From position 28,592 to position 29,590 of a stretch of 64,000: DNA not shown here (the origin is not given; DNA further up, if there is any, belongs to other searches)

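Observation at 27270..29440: Second KaiC-like ATPase paired with a coiled-coil protein carrying triplicated Zn-ribbons: the same ATPase + coiled-coil nucleic-acid-binding partner logic as the 15335-18971 module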

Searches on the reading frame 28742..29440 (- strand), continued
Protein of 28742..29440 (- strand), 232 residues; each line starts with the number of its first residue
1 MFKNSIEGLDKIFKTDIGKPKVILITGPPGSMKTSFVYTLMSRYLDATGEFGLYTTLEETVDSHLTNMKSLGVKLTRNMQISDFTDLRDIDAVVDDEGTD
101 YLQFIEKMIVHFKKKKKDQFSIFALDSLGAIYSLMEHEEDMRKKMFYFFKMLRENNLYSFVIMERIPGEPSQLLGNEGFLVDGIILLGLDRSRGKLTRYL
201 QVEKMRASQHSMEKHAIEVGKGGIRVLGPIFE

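Call 26: search_solved_structures(query=A1, max_evalue=0.001, show_alignments=2)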
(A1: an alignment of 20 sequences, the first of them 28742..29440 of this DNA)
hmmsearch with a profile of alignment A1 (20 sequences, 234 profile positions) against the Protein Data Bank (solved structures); distinct sequences matched with E-value up to 0.001: 45.
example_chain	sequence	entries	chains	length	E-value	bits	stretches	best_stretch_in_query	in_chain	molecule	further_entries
8zn5_B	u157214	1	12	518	8e-25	90.8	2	5-214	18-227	KaiC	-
2zts_A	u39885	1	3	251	7.5e-22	81.1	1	3-228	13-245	Putative uncharacterized protein PH0186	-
8zn6_F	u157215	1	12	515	8.8e-19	71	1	5-228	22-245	KaiC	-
8zn7_D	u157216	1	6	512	2.3e-18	69.6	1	5-227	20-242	KaiC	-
2dr3_A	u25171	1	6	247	2.6e-18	69.5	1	3-228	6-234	UPF0273 protein PH0284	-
8db3_A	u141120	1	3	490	1.7e-17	66.8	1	6-228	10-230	Circadian clock protein KaiC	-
8dba_A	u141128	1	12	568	3.6e-17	65.8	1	6-228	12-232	Circadian clock protein KaiC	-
8fwi_A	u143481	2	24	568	3.7e-17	65.7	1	6-228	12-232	Circadian clock protein KaiC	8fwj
8jon_A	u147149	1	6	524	4.2e-17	65.5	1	5-228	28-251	Circadian clock oscillator protein KaiC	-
7dyk_A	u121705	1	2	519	9.3e-17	64.4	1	2-228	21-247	Circadian clock protein kinase KaiC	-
8wv8_A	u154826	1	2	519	9.7e-17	64.4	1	2-228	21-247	Circadian clock oscillator protein KaiC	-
8wve_A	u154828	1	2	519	9.7e-17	64.4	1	2-228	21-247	Circadian clock oscillator protein KaiC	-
7x1y_A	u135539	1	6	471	1e-16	64.3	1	2-228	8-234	Circadian clock oscillator protein KaiC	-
3k0a_A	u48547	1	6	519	1.5e-16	63.7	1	2-228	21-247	Circadian clock protein kinase KaiC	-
1u9i_A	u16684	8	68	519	1.5e-16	63.7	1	2-228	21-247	KaiC | Circadian clock protein kinase kaiC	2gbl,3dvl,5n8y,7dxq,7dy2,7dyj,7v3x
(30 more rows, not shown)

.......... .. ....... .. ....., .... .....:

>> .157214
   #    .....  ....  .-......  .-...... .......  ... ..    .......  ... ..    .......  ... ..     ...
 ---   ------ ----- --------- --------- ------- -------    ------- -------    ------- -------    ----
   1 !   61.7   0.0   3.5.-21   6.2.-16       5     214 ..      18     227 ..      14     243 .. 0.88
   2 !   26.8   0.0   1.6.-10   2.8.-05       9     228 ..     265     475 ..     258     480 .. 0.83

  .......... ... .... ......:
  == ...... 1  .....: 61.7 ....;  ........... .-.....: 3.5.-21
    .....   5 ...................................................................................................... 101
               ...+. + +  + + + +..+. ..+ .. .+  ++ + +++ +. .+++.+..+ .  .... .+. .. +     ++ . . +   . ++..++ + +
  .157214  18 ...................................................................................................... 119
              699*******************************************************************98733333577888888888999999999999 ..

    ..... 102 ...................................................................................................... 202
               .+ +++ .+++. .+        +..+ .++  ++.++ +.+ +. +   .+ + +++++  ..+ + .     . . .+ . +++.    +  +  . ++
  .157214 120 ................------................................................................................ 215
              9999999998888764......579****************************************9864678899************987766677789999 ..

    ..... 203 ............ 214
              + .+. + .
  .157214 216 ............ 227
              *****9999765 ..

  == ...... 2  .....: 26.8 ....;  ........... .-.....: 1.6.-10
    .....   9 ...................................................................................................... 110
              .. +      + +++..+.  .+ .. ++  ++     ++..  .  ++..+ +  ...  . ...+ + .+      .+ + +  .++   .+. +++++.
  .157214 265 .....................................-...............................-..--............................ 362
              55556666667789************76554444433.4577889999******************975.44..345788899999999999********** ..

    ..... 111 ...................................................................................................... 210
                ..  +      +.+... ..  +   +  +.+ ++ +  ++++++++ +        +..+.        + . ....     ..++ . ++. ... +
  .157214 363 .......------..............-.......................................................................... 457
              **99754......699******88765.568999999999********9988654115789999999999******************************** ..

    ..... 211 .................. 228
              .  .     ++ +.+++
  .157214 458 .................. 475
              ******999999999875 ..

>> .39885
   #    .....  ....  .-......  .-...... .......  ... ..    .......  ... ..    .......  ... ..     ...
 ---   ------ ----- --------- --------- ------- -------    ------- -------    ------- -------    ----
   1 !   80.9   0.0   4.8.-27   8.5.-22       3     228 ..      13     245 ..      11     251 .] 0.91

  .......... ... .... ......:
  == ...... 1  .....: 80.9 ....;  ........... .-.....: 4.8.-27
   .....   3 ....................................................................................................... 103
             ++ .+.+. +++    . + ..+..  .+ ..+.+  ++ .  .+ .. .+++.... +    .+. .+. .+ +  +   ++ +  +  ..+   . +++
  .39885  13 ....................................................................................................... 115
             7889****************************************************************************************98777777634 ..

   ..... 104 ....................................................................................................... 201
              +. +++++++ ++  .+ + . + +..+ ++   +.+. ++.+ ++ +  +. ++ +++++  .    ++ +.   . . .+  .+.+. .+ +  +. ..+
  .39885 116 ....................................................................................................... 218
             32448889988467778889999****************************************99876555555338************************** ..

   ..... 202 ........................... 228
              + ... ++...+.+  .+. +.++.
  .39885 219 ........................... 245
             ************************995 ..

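Call 38: search_protein_representatives(protein=window:28742-29440:-)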
Query: 232 residues. Proteins with E-value up to 0.001 (for the whole library): 1706; up to 1e-10: 399; up to 1e-30: 46. The best 150 are listed.
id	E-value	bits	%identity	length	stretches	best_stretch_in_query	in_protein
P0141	3.7e-98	344.0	67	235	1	1-231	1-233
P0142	6.6e-77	274.5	71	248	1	2-183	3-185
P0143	5.7e-56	206.0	48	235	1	1-232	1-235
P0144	3.2e-55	203.6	66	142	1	1-141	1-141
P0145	1.0e-53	198.7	46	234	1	2-231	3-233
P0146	9.4e-51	189.0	46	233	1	1-231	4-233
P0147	2.3e-50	187.7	74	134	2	123-202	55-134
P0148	3.8e-49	183.7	76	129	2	2-71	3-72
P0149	6.1e-49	183.0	41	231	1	3-231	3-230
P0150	4.7e-48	180.2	42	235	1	2-228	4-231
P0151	5.1e-46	173.5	41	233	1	1-231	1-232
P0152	9.6e-46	172.6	40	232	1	1-231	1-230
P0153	7.0e-45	169.8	47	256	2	114-230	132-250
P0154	1.1e-44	169.1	40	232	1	2-231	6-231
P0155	1.5e-44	168.7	41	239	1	1-230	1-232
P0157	1.4e-43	165.5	39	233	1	1-231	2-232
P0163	1.9e-41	158.6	40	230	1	6-231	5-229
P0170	6.5e-39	150.3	36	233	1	4-231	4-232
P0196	2.1e-27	112.6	37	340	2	99-232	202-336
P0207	3.9e-23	98.7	33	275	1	4-222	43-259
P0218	1.1e-21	93.9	37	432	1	6-225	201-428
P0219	3.1e-21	92.5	34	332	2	99-222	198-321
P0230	8.9e-20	87.7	33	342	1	4-227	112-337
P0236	2.4e-19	86.3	32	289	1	5-216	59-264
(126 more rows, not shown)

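Call 40: find_encoding_contigs(protein=P0143, flank=5000, max_places=3)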
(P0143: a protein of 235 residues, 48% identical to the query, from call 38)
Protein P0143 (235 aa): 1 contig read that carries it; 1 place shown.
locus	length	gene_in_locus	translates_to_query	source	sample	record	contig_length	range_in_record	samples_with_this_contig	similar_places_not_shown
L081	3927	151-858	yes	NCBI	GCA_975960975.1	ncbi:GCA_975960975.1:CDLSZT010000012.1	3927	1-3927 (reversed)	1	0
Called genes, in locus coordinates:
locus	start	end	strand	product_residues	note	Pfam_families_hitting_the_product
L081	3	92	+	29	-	?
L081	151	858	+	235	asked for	PF06745:ATPase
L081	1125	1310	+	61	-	-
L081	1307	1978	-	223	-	PF02006:PPS_PS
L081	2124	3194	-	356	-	PF01380:SIS, PF10432:bact-PGI_C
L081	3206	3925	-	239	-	?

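Call 41: list_cluster_members(proteins=[P0143, P0145, P0146, P0149, P0150, P0152, P0154, P0157, P0163, P0170])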
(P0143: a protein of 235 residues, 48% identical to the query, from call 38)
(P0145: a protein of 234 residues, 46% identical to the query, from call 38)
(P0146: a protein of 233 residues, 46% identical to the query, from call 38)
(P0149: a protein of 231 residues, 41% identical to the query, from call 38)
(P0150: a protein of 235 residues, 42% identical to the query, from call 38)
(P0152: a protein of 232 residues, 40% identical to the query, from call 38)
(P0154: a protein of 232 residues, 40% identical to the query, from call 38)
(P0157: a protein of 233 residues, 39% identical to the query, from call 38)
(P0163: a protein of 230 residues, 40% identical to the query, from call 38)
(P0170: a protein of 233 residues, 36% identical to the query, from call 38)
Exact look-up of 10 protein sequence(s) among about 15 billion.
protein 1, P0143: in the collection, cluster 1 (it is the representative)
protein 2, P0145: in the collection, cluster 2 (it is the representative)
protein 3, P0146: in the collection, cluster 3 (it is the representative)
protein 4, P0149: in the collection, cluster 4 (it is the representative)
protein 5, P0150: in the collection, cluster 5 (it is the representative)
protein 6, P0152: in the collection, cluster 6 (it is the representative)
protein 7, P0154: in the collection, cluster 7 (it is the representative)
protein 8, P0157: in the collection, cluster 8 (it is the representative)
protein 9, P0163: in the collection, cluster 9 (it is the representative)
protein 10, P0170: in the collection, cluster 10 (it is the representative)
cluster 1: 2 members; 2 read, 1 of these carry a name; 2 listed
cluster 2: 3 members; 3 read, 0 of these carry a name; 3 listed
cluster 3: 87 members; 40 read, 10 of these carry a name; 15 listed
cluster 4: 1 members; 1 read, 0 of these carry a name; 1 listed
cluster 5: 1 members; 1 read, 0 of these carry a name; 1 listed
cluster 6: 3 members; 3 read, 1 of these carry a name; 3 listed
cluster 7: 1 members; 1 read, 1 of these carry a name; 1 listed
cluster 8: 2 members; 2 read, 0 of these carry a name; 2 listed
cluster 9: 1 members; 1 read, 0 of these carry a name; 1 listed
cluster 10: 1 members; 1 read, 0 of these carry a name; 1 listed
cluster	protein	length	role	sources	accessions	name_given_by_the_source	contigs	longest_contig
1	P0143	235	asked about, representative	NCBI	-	-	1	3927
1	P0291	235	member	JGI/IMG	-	KaiC/GvpD/RAD55 family RecA-like ATPase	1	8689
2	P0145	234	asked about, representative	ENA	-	-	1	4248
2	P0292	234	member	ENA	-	-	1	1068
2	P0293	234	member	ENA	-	-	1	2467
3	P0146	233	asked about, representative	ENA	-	-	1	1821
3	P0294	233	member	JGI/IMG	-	KaiC/GvpD/RAD55 family RecA-like ATPase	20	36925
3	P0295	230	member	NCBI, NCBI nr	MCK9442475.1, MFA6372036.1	MAG: AAA family ATPase [Methanothrix sp.] | AAA family ATPase [Methanothrix sp.]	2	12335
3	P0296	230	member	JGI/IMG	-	KaiC/GvpD/RAD55 family RecA-like ATPase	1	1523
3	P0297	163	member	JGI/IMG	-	KaiC/GvpD/RAD55 family RecA-like ATPase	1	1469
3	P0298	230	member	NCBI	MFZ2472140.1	MAG: ATPase domain-containing protein [Methanothrix sp.]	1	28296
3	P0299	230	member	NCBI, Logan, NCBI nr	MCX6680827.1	MAG: AAA family ATPase [Methanothrix sp.] | AAA family ATPase [Methanothrix sp.]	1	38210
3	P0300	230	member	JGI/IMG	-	KaiC/GvpD/RAD55 family RecA-like ATPase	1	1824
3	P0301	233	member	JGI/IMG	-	KaiC/GvpD/RAD55 family RecA-like ATPase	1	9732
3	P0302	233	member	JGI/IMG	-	KaiC/GvpD/RAD55 family RecA-like ATPase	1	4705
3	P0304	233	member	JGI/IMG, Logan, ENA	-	-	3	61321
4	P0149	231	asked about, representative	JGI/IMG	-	-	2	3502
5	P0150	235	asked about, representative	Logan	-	-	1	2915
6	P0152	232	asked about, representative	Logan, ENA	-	-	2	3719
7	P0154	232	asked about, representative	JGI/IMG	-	KaiC/GvpD/RAD55 family RecA-like ATPase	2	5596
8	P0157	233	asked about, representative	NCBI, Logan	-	-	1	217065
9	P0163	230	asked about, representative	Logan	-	-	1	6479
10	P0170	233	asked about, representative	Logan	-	-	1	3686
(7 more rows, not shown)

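Call 42: find_encoding_contigs(protein=P0157, flank=5000, max_places=2)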
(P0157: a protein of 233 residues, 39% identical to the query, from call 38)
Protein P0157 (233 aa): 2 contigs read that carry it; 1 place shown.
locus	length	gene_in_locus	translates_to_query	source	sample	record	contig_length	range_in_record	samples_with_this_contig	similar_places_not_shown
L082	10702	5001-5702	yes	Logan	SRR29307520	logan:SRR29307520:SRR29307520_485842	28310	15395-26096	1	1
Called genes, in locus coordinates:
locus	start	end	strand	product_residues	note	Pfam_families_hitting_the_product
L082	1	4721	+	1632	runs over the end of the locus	PF03425:CBM_11 (weak)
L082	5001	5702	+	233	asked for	PF06745:ATPase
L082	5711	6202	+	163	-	-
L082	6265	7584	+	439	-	PF01964:ThiC_Rad_SAM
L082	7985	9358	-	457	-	PF13506:Glyco_transf_21, PF00535:Glycos_transf_2, PF13641:Glyco_tranf_2_3, PF13632:Glyco_trans_2_3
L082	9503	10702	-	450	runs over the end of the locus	PF02254:TrkA_N, PF13241:NAD_binding_7 (faint), PF02080:TrkA_C, PF02254:TrkA_N, PF02080:TrkA_C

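Call 43: find_encoding_contigs(protein=P0304, flank=5000, max_places=2)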
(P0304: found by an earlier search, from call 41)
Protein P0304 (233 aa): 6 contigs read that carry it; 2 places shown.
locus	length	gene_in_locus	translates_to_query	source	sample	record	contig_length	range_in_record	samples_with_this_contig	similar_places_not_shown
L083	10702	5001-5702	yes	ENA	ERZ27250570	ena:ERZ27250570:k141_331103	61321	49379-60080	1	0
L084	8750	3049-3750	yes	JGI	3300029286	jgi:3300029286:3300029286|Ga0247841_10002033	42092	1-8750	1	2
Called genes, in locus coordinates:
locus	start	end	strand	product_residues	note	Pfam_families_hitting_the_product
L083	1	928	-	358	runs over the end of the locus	PF07728:AAA_5, PF00004:AAA (weak)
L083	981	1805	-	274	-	-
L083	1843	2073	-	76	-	PF00741:Gas_vesicle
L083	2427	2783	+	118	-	PF00072:Response_reg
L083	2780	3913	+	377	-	PF08448:PAS_4 (weak), PF00512:HisKA, PF02518:HATPase_c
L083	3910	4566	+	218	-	PF05763:DUF835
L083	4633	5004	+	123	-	PF03551:PadR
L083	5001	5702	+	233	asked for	PF06745:ATPase, PF13481:AAA_25 (weak)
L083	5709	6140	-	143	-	PF12895:ANAPC3 (weak), PF00515:TPR_1 (weak), PF13424:TPR_12 (weak), PF13371:TPR_9 (weak), PF13431:TPR_17 (weak), PF00515:TPR_1, PF07719:TPR_2, PF13414:TPR_11, +5 more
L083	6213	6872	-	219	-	PF22175:Ogg-HhH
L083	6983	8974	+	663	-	PF00270:DEAD (faint), PF04851:ResIII, PF17757:UvrB_inter, PF27431:UvrB_3rd, PF00271:Helicase_C, PF12344:UvrB, PF02151:UVR (weak)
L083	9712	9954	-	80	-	-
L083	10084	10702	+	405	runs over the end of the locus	PF04055:Radical_SAM, PF19238:Radical_SAM_2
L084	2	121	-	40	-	PF00741:Gas_vesicle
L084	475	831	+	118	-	PF00072:Response_reg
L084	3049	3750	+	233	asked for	PF06745:ATPase, PF13481:AAA_25 (weak)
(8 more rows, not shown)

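Call 46: predict_structure(alignment_id=A1)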
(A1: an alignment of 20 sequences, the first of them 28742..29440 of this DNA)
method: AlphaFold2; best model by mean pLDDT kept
length: 232 residues; sequences in the alignment: 20
mean_pLDDT: 63.4   pTM: 0.63
mean pLDDT of the five models: 63.4, 54.4, 49.0, 45.5, 43.1
residues with pLDDT >= 90: 0; 70-90: 81; 50-70: 116; < 50: 35
segments of 3 or more residues with pLDDT < 50: 1-14, 85-90, 92-95, 207-211
pLDDT, mean of each block of 10 residues (from residue 1): 40 51 53 74 77 67 76 75 54 53 71 66 62 60 76 78 67 60 71 55 56 61 61 44
secondary structure, 60 per line:
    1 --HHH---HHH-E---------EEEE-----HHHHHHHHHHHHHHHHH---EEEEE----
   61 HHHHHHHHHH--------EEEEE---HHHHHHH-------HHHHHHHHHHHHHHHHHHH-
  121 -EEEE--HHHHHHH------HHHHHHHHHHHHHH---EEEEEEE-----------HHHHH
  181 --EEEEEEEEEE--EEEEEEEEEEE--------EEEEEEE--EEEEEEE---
elements in order: E23-26 H32-48 E52-56 H61-70 E79-83 H87-93 H101-119 E122-125 H128-134 H141-154 E158-164 H176-180 E183-192 E195-205 E214-220 E223-229

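Call 47: find_encoding_contigs(protein=P0163, flank=4000, max_places=1)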
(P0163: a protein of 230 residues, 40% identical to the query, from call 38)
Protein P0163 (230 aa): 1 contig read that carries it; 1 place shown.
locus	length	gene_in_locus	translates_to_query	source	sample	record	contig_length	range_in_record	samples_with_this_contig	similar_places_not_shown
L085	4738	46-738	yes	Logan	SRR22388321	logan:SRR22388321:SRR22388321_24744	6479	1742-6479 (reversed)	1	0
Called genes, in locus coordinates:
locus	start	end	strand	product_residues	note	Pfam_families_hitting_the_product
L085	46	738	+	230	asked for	PF06745:ATPase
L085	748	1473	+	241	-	PF04542:Sigma70_r2, PF08281:Sigma70_r4_2 (weak)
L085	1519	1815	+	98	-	-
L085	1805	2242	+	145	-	PF13470:PIN_3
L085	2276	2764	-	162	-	-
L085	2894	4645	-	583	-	-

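Call 48: find_encoding_contigs(protein=P0154, flank=4000, max_places=1)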
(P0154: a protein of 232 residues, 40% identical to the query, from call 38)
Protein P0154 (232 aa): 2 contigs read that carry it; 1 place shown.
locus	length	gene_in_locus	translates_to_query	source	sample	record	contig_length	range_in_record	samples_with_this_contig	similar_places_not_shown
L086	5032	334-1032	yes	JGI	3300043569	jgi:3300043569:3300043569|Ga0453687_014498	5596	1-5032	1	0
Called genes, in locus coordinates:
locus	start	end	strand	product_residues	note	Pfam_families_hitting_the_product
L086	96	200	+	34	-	-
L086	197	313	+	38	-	-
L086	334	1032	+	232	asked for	PF06745:ATPase, PF13481:AAA_25 (weak)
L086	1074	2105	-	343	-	PF05763:DUF835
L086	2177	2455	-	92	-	-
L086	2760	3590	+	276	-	PF06745:ATPase (weak)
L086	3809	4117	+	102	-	-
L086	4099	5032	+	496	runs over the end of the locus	PF05763:DUF835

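Call 49: find_encoding_contigs(protein=P0145, flank=4000, max_places=1)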
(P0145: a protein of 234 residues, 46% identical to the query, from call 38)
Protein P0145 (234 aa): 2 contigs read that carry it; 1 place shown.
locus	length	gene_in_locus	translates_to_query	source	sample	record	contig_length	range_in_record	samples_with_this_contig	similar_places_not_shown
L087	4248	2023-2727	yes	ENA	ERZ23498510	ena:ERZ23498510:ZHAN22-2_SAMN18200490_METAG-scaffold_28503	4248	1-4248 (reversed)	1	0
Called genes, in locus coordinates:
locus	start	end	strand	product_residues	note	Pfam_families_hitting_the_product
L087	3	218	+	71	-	?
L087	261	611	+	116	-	-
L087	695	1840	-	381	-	-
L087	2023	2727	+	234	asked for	PF06745:ATPase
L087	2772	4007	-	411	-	PF24409:wHTH-PRTase_assc (faint)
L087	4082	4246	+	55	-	?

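Call 68: find_encoding_contigs(protein=P0152, flank=4000, max_places=2)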
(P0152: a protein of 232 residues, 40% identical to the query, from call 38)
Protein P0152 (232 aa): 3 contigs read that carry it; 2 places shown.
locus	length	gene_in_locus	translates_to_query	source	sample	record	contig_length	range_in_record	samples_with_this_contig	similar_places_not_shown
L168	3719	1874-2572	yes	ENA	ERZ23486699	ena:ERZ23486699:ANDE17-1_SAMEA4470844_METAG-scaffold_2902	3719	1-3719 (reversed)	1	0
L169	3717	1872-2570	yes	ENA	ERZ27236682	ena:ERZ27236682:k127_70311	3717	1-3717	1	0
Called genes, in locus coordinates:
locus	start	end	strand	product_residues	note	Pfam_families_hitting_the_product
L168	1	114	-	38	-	?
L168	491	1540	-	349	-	PF00586:AIRS, PF02769:AIRS_C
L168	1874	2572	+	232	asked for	PF06745:ATPase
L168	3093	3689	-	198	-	PF07790:Pilin_N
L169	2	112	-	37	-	?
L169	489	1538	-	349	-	PF00586:AIRS, PF02769:AIRS_C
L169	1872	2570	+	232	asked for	PF06745:ATPase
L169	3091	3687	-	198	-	PF07790:Pilin_N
